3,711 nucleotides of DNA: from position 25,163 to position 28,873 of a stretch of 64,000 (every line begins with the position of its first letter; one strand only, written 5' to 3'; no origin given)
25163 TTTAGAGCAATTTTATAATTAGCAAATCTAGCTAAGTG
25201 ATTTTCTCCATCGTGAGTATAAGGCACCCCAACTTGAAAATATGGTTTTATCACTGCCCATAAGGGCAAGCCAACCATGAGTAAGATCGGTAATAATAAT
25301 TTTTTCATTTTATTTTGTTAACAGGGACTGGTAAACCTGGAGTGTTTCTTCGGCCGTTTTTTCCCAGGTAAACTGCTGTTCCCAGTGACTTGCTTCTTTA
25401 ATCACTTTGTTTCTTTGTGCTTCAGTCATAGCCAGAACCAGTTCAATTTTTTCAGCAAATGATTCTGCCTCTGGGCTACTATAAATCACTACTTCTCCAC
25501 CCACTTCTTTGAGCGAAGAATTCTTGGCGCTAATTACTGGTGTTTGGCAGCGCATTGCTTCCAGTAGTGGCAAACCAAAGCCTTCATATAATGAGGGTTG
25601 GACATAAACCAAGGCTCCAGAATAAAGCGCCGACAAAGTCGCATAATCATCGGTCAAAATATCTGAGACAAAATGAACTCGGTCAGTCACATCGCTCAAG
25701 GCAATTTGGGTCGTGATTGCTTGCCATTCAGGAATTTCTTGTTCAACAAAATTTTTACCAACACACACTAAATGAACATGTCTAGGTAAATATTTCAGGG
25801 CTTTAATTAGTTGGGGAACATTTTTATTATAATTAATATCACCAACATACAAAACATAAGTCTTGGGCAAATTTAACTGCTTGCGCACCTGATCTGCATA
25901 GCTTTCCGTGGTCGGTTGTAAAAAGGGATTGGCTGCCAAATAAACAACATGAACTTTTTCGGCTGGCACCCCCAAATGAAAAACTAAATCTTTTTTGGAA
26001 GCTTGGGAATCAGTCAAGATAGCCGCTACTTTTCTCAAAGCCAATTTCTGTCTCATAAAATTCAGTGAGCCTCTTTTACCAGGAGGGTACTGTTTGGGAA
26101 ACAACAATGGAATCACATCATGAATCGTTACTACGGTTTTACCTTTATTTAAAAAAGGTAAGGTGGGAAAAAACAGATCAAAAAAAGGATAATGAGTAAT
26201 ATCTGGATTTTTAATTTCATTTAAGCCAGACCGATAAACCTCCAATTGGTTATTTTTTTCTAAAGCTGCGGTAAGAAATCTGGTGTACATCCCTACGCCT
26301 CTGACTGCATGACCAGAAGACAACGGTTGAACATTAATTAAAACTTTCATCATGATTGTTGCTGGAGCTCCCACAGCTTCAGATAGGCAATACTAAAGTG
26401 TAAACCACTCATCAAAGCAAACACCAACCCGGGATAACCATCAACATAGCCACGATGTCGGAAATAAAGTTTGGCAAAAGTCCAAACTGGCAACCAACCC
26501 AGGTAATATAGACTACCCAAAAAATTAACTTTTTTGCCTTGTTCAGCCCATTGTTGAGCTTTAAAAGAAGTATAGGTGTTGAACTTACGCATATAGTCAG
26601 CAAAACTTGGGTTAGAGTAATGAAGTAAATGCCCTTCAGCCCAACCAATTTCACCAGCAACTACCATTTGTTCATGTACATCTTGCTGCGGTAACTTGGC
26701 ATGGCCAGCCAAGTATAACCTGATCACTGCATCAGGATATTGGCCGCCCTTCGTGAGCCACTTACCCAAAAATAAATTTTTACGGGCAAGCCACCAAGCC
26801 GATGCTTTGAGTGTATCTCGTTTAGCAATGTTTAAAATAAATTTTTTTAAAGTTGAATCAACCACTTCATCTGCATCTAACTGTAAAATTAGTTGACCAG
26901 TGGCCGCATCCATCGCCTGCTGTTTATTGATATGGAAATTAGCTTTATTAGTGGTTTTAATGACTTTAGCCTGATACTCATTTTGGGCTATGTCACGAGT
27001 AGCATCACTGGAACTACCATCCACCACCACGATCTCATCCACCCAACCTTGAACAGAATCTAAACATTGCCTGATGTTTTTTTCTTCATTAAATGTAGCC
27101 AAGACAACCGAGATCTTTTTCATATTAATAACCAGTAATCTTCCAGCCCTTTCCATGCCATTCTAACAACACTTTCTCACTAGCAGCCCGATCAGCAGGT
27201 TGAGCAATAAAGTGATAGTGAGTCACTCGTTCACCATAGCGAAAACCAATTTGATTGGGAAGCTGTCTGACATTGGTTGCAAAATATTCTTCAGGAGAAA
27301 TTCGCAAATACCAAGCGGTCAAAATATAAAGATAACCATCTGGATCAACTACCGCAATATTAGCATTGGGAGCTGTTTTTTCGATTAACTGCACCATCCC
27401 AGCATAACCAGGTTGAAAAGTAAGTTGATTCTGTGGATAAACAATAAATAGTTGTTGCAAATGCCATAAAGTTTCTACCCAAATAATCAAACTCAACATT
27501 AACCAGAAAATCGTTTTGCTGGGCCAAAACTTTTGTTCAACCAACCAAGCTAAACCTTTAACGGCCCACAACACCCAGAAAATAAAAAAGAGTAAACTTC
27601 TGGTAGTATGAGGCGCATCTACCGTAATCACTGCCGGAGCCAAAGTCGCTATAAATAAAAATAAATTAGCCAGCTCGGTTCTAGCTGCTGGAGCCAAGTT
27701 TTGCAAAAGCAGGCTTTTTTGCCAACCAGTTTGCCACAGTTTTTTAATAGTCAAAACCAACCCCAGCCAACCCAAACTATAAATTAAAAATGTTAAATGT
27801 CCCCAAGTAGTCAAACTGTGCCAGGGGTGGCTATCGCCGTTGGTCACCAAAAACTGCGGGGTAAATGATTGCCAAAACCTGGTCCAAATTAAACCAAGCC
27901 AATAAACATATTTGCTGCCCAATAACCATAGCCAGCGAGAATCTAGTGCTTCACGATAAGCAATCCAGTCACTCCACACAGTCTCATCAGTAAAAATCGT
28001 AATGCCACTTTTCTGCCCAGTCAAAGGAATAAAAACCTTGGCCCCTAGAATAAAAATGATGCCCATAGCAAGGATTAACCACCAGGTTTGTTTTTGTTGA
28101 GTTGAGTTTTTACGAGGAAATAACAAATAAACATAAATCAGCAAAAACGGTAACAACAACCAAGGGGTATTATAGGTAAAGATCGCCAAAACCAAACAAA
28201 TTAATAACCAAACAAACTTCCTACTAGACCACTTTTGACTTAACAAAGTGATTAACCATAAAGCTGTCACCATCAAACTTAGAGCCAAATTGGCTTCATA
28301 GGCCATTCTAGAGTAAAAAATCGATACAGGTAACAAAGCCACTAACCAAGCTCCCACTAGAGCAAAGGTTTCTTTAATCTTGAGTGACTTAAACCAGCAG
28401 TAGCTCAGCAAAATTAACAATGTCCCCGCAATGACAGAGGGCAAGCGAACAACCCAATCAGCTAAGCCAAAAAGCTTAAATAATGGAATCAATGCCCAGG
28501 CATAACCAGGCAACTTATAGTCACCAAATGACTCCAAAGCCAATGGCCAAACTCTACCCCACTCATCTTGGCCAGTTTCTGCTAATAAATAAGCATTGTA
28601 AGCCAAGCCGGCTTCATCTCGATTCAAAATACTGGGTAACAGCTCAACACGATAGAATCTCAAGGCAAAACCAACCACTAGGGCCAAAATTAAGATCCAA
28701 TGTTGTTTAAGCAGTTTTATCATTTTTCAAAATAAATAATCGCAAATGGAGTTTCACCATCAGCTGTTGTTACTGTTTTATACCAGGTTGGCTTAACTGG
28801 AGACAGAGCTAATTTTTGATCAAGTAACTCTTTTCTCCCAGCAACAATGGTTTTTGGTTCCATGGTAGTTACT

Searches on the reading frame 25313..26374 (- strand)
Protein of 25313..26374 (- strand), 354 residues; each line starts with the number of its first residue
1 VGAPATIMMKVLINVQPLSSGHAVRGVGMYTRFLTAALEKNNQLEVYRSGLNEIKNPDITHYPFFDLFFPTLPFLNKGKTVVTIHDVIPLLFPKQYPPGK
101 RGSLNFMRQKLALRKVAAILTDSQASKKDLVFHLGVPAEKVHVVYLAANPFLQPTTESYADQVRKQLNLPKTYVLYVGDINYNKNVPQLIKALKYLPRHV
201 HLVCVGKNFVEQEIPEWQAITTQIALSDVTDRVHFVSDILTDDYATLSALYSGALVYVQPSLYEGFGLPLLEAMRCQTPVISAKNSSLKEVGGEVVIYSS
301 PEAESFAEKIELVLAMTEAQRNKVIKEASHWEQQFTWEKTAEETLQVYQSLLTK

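Call 21: find_encoding_contigs(protein=window:25313-26374:-, flank=10000, max_places=1)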
Protein window:25313-26374:- (354 aa): no gene with exactly this product is on record in the collection.

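Call 25: search_protein_families(library=pfam, max_evalue=0.001, proteins=[window:25313-26374:-])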
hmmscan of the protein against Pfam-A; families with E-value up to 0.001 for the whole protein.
window:25313-26374:- (354 aa): 6 families
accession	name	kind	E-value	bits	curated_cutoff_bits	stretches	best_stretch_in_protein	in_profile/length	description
PF00534.26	Glycos_transf_1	-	5e-26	91.7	26.4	1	165-329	9-170/172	Glycosyl transferases group 1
PF13692.12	Glyco_trans_1_4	-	8.9e-21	75.1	27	1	173-314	3-140/142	Glycosyl transferases group 1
PF13439.12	Glyco_transf_4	-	3.5e-10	40.6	28.5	1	52-146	66-164/170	Glycosyltransferase Family 4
PF20706.3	GT4-conflict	-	4.9e-10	39.4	26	1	214-342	240-383/385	Family 4 Glycosyltransferase in conflict systems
PF13524.12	Glyco_trans_1_2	-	1.9e-08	34.8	25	1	189-345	5-143/144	Glycosyl transferase-like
PF13579.12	Glyco_trans_4_4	-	4.9e-05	24.2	29.7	1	79-145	96-156/158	Glycosyl transferase 4-like domain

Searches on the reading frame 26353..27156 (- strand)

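Call 25: search_protein_families(library=pfam, max_evalue=0.001, proteins=[window:26353-27156:-])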
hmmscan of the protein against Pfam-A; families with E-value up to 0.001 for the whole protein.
window:26353-27156:- (268 aa): 3 families
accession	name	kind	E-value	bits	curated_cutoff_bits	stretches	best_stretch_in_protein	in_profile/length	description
PF00535.33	Glycos_transf_2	-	1.1e-19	71.5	23.3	1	16-112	1-105/168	Glycosyl transferase family 2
PF13704.12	Glyco_tranf_2_4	-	2.1e-06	28.6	27.5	1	23-100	2-85/98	Glycosyl transferase family 2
PF13641.12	Glyco_tranf_2_3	-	0.00054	20.5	27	1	15-112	3-112/230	Glycosyltransferase like family 2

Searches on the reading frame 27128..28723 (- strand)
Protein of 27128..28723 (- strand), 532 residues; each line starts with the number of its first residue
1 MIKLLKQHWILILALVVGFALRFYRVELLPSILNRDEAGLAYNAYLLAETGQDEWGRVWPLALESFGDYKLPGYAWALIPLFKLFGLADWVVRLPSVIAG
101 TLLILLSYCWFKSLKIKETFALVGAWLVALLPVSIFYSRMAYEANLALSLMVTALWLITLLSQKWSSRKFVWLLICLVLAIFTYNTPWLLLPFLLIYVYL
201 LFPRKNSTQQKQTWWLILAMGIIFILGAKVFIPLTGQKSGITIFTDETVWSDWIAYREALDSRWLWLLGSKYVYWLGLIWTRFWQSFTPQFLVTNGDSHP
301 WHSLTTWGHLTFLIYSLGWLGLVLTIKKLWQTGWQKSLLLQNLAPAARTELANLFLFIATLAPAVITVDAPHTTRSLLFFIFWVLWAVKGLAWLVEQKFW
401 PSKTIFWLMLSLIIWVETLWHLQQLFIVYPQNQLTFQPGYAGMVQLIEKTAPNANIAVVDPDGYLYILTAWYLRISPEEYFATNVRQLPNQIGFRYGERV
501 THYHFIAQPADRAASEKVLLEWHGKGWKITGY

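Call 25: search_protein_families(library=pfam, max_evalue=0.001, proteins=[window:27128-28723:-])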
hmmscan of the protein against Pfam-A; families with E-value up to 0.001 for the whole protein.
window:27128-28723:- (532 aa): 1 family
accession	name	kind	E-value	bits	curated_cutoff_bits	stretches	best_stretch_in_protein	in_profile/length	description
PF13231.12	PMT_2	-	6.9e-10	39.8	26.1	1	72-225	4-154/160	Dolichyl-phosphate-mannose-protein mannosyltransferase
